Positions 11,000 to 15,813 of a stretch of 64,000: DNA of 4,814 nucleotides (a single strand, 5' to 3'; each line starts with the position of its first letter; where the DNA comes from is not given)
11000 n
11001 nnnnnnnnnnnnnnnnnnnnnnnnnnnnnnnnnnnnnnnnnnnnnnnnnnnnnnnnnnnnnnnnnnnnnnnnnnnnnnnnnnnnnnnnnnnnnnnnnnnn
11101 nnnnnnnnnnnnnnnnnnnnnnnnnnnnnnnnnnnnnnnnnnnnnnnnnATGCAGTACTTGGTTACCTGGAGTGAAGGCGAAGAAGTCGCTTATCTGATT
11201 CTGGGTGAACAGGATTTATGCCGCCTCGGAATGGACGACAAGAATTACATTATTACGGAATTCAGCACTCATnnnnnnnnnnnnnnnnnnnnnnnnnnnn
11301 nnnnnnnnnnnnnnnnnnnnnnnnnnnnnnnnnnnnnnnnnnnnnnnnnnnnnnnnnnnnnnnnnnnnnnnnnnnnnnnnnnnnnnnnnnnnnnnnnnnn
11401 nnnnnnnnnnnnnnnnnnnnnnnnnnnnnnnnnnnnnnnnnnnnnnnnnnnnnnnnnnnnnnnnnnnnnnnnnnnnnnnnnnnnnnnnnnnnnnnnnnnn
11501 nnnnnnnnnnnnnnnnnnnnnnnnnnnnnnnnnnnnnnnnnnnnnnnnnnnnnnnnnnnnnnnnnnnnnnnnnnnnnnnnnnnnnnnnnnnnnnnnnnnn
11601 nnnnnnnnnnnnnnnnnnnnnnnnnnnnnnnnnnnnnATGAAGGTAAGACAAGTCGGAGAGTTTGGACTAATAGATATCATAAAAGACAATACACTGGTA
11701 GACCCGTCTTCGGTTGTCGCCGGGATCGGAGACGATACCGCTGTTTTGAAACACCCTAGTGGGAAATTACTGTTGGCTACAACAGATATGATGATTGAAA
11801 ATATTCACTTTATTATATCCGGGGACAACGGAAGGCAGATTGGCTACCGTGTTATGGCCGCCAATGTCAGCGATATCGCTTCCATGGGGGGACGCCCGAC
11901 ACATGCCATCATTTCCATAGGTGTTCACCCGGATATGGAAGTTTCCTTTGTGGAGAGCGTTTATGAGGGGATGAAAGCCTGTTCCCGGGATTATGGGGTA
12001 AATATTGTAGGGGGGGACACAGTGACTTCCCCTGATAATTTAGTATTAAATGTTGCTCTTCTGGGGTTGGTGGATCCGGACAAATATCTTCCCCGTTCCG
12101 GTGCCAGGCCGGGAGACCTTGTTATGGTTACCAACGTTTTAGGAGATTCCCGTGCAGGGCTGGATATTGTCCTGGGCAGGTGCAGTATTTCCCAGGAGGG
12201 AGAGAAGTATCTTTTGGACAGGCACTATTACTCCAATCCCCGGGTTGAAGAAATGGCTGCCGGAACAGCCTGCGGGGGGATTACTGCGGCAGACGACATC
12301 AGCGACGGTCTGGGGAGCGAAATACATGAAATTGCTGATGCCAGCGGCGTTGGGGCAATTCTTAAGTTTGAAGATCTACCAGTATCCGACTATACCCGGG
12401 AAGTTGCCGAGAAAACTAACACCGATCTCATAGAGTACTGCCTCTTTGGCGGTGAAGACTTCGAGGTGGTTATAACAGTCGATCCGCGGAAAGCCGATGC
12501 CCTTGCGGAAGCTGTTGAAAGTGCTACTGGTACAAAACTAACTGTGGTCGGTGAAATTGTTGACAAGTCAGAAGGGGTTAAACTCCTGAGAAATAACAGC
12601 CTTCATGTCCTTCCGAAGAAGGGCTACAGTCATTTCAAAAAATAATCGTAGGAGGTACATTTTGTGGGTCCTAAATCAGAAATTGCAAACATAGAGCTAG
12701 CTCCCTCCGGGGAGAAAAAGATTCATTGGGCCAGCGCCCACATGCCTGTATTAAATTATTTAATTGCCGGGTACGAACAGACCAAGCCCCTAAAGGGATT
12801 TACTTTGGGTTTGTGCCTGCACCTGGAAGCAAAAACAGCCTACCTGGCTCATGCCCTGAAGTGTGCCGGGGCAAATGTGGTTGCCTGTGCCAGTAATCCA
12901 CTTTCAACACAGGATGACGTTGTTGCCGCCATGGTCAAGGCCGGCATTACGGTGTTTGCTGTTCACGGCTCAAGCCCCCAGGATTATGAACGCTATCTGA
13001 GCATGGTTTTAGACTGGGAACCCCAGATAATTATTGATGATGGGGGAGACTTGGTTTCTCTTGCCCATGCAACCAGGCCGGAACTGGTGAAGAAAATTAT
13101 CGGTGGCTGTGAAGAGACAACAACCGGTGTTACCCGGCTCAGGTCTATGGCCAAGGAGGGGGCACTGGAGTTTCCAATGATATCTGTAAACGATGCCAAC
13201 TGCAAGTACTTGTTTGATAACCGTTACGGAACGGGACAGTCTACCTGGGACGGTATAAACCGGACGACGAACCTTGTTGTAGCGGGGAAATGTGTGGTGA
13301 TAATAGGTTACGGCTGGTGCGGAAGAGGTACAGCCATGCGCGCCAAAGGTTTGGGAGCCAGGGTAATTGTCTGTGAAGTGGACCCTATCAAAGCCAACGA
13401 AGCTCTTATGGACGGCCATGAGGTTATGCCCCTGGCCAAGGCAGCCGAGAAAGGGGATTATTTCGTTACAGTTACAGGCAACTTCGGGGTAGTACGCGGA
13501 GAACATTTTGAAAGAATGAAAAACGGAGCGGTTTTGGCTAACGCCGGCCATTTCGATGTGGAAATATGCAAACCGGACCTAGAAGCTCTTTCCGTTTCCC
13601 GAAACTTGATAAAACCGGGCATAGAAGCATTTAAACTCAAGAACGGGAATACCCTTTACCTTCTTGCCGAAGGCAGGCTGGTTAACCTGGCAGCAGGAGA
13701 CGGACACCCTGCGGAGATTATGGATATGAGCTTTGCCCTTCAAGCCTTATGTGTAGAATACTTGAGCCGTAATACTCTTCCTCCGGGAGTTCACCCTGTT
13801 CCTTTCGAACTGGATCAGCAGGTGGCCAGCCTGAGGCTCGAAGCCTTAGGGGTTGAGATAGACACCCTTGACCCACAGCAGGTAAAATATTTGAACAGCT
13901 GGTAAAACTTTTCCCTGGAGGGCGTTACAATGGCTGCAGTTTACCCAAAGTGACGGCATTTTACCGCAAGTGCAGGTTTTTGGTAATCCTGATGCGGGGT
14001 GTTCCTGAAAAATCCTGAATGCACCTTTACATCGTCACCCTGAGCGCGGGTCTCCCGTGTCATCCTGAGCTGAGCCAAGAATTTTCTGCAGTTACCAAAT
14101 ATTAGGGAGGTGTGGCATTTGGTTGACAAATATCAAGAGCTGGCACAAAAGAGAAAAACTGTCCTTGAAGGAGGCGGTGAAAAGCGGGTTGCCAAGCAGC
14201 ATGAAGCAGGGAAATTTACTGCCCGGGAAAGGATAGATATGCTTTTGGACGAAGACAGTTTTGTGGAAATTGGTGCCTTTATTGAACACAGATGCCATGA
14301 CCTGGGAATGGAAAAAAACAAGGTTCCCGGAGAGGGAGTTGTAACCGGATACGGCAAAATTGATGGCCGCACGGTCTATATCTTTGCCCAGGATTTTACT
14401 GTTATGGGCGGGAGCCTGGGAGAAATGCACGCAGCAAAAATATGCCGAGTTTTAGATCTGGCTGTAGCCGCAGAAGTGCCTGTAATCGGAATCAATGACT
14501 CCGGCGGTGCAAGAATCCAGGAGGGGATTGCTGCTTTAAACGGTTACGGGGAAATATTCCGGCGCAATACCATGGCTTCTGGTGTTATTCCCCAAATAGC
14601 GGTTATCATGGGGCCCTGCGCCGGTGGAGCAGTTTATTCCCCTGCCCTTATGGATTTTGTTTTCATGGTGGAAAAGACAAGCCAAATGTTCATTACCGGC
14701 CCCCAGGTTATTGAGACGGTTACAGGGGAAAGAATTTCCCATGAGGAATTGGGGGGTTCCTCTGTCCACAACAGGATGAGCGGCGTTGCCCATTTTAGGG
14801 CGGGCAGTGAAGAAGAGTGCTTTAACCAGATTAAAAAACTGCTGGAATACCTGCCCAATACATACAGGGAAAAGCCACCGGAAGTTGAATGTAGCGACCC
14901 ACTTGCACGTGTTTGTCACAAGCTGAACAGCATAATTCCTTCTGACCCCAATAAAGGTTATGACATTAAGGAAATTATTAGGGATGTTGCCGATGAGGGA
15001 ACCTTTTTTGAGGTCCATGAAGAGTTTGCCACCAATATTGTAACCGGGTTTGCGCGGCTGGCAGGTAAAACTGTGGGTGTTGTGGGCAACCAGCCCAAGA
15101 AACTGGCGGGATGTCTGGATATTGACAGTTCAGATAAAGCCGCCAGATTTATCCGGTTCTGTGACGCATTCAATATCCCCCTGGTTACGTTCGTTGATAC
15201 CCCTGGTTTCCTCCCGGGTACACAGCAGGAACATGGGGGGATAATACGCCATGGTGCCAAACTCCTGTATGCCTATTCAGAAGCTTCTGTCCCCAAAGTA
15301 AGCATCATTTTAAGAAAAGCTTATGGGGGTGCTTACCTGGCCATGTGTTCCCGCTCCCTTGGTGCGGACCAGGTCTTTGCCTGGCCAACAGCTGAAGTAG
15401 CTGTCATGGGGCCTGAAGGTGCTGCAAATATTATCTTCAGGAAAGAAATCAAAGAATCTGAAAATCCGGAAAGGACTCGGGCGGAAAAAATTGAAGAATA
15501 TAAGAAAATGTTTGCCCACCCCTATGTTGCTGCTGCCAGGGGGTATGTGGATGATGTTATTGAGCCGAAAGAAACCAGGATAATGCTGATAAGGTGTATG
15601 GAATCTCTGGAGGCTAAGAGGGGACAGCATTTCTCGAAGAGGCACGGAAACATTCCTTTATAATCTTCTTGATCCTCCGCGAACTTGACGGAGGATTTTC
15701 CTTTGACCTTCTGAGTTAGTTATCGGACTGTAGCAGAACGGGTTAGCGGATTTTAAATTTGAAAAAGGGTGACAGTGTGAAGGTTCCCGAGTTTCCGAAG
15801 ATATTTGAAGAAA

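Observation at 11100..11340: Stand-alone 41-codon ORF with a strong RBS and its own terminator, next to a solitary tRNA-Arg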

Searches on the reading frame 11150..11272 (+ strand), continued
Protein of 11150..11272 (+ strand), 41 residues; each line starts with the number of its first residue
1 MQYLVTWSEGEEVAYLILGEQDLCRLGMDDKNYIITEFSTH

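Call 73: search_protein_families(library=pfam, proteins=[P0011, P0019, P0016, P0020, P0024, P0013, P0023, P0028, P0021, P0014], max_evalue=1)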
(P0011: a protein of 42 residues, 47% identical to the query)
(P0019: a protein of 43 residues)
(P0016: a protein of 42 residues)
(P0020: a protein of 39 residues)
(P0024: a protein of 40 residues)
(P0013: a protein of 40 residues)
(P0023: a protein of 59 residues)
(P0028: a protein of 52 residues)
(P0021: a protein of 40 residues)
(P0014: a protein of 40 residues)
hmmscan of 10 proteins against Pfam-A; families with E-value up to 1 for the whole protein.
P0011 (42 aa): 1 family
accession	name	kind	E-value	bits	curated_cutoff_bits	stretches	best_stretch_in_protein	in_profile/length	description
PF00178.28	Ets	-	0.00024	21.8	26.9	1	3-32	17-46/81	Ets-domain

P0019 (43 aa): 1 family
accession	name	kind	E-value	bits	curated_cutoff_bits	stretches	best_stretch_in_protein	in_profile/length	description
PF00178.28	Ets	-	0.0033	18.2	26.9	1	4-33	17-46/81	Ets-domain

P0016 (42 aa): 1 family
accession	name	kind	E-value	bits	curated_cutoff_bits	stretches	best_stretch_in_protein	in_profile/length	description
PF00178.28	Ets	-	0.016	16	26.9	1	4-34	16-46/81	Ets-domain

P0020 (39 aa): 1 family
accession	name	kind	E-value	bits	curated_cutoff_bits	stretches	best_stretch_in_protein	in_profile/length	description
PF00178.28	Ets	-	0.11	13.2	26.9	1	5-32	19-46/81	Ets-domain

P0024 (40 aa): 0 families

P0013 (40 aa): 1 family
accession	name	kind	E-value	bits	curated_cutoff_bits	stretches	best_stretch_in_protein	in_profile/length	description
PF00178.28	Ets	-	0.065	14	26.9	1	2-32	16-46/81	Ets-domain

P0023 (59 aa): 0 families

P0028 (52 aa): 1 family
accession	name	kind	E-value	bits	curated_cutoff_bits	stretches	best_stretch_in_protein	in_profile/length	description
PF13619.11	KTSC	-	0.17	12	25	1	5-32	19-46/58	KTSC domain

P0021 (40 aa): 1 family
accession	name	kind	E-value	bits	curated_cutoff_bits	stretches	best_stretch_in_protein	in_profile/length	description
PF20600.3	ExoX-like_C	-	0.24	11.3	26.5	1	23-34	11-22/30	Exodeoxyribonuclease X-like C-terminal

P0014 (40 aa): 0 families

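Call 83: search_protein_families(library=phrogs, alignment_id=A4, max_evalue=0.1)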
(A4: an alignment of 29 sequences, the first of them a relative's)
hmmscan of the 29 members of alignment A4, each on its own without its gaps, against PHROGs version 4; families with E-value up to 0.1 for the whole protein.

A. member 1, P0001 (41 aa): 0 families

B. families by the number of members that match (of 29 scanned): 7 families
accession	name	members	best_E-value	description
phrog_8798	-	1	0.012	-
phrog_6385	-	1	0.02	-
phrog_22931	-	1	0.031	-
phrog_37844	-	1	0.033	-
phrog_24769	-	1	0.084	-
phrog_5618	-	1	0.086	-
phrog_17127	-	1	0.092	-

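Call 84: search_protein_families(library=padloc, alignment_id=A4, max_evalue=0.1)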
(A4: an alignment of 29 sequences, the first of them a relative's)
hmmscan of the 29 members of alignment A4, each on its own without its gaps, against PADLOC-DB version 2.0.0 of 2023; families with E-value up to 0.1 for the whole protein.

A. member 1, P0001 (41 aa): 0 families

B. families by the number of members that match (of 29 scanned): 0 families

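Call 87: fold_search(model_id=the predicted structure, library=viral)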
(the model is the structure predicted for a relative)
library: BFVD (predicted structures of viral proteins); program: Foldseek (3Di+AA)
matches with E <= 10: 894; with E <= 0.001: 0
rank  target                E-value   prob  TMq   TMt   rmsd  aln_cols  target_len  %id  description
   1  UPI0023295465         2.6e-01  0.82  0.66  0.52   3.9        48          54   17  (no name look-up for this kind of identifier)
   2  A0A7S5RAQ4            3.0e-01  0.60  0.50  0.33   3.4        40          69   15  (no name in the UniProt tables at hand)
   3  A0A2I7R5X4            3.2e-01  0.72  0.60  0.49   3.2        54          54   13  (no name in the UniProt tables at hand)
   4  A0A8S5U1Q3            3.7e-01  0.33  0.45  0.33   5.2        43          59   19  Uncharacterized protein [Myoviridae sp. ctu3o5]
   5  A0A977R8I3            4.0e-01  0.89  0.72  0.44   2.3        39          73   18  (no name in the UniProt tables at hand)
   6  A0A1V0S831            4.0e-01  0.41  0.49  0.23   3.3        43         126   16  SWPV1-203 [Shearwaterpox virus]
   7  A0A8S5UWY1            4.3e-01  0.82  0.68  0.28   2.2        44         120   16  Helix-turn-helix domain protein [Siphoviridae sp. ctDmR33]
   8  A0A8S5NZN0            4.3e-01  0.23  0.41  0.33   4.8        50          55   16  Uncharacterized protein [Siphoviridae sp. ct6bb17]
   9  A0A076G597            4.3e-01  0.18  0.39  0.31   5.6        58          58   12  Uncharacterized protein [Vibrio phage ICP2_2011_A]
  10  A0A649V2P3            4.6e-01  0.69  0.64  0.60   2.9        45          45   11  Uncharacterized protein [Lactococcus phage P1048]
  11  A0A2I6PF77            5.4e-01  0.63  0.61  0.33   4.8        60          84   10  Uncharacterized protein [Proteus phage phiP4-3]
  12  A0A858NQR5            6.2e-01  0.69  0.65  0.47   3.0        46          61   13  (no name in the UniProt tables at hand)
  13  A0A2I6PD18            6.7e-01  0.75  0.71  0.65   2.3        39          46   13  Uncharacterized protein [Escherichia phage LAMP]
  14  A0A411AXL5            6.7e-01  0.72  0.58  0.05   0.9        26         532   27  Helix-turn-helix DNA binding domain protein [Streptomyces phage Austintatious]
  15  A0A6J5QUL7            6.7e-01  0.44  0.52  0.38   2.9        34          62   18  Uncharacterized protein [uncultured Caudovirales phage]
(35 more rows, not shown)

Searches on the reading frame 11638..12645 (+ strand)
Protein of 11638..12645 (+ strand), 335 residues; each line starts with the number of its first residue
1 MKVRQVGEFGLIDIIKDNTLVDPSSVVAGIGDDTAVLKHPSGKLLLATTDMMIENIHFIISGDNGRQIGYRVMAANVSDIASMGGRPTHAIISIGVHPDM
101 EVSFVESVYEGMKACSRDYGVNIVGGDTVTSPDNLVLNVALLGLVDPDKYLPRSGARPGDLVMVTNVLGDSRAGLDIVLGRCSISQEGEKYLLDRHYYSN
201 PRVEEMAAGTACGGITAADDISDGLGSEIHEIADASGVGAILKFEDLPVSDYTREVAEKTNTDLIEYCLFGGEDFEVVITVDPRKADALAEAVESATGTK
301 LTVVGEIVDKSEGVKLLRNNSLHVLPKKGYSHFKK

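Call 6: search_protein_families(library=pfam, proteins=[window:11638-12645:+], max_evalue=1)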
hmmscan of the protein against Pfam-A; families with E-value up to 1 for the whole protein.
window:11638-12645:+ (335 aa): 2 families
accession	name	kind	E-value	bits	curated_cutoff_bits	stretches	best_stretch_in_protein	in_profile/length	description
PF00586.29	AIRS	-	7.8e-27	94.4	24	1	31-145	1-112/112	AIR synthase related protein, N-terminal domain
PF02769.27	AIRS_C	-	1.2e-13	52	23.1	1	157-312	1-150/156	AIR synthase related protein, C-terminal domain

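Call 19: find_related_loci(query=window:11638-12642:+, collection=genome_contigs, flank=3000)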
Query window:11638-12642:+ (335 aa) in genome_contigs; peptide patterns used: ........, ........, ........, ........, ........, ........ (x = any residue, [..] = any of these).
116 stretches matched a pattern; 3 encode a relative of the query (tblastn E <= 1e-3); 3 distinct loci.
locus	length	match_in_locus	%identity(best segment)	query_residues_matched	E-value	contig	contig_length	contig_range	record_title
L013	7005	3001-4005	63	1-335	6e-148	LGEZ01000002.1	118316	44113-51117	MAG: Clostridia bacterium 41_269 MPF_scaffold_4, whole genome shotgun sequence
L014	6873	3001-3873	32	8-335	2e-41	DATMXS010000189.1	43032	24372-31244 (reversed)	MAG TPA_asm: Bryobacteraceae bacterium isolate SMAG_U13126 k141_60506, whole genome shotgun sequence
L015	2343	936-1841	28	9-324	2e-21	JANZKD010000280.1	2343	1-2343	MAG: Candidatus Culexmicrobium profundum isolate GB-1867-035 Ga0190363_1030032, whole genome shotgun sequence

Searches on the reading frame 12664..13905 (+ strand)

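Call 55: search_protein_families(library=pfam, proteins=[window:12664-13905:+], max_evalue=0.001)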
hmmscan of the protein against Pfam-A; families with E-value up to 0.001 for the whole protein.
window:12664-13905:+ (413 aa): 4 families
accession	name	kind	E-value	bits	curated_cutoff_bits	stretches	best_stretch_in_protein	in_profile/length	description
PF05221.23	AdoHcyase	-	6.6e-55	186.8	25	2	6-136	3-138/299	S-adenosyl-L-homocysteine hydrolase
PF00670.27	AdoHcyase_NAD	-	1.3e-49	168.9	27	1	186-345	1-160/162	S-adenosyl-L-homocysteine hydrolase, NAD binding domain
PF02826.25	2-Hacid_dh_C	-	1.9e-09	37.6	25.1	1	192-295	20-127/178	D-isomer specific 2-hydroxyacid dehydrogenase, NAD binding domain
PF07991.19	KARI_N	-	1.5e-05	25.1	20.6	1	206-299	2-99/165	Acetohydroxy acid isomeroreductase, NADPH-binding domain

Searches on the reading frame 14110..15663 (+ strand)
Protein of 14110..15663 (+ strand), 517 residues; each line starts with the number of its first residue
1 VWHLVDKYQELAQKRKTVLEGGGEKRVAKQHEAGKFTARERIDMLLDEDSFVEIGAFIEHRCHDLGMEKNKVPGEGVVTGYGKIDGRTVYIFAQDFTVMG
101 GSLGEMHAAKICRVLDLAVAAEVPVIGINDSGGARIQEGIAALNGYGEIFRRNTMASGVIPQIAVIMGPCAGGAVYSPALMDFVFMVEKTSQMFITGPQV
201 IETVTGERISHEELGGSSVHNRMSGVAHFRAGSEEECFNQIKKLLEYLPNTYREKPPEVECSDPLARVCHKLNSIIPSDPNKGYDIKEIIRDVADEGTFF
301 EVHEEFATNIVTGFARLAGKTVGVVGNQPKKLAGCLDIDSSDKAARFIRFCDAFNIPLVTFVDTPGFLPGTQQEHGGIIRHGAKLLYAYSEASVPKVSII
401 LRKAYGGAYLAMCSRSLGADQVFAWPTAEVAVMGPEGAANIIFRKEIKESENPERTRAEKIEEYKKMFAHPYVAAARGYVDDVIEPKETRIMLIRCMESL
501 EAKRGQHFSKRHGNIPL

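Call 55: search_protein_families(library=pfam, proteins=[window:14110-15663:+], max_evalue=0.001)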
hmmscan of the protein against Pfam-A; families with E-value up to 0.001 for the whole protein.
window:14110-15663:+ (517 aa): 3 families
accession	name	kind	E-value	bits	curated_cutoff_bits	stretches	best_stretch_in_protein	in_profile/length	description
PF01039.27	Carboxyl_trans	-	1.1e-203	677.7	22.3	1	29-515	1-493/493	Carboxyl transferase domain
PF03255.19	ACCA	-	1.1e-17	64.6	23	1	309-452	93-240/310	Acetyl co-enzyme A carboxylase carboxyltransferase-like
PF06833.16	MdcE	-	2.2e-05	24.7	32.7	1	356-443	28-115/196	Malonate decarboxylase gamma subunit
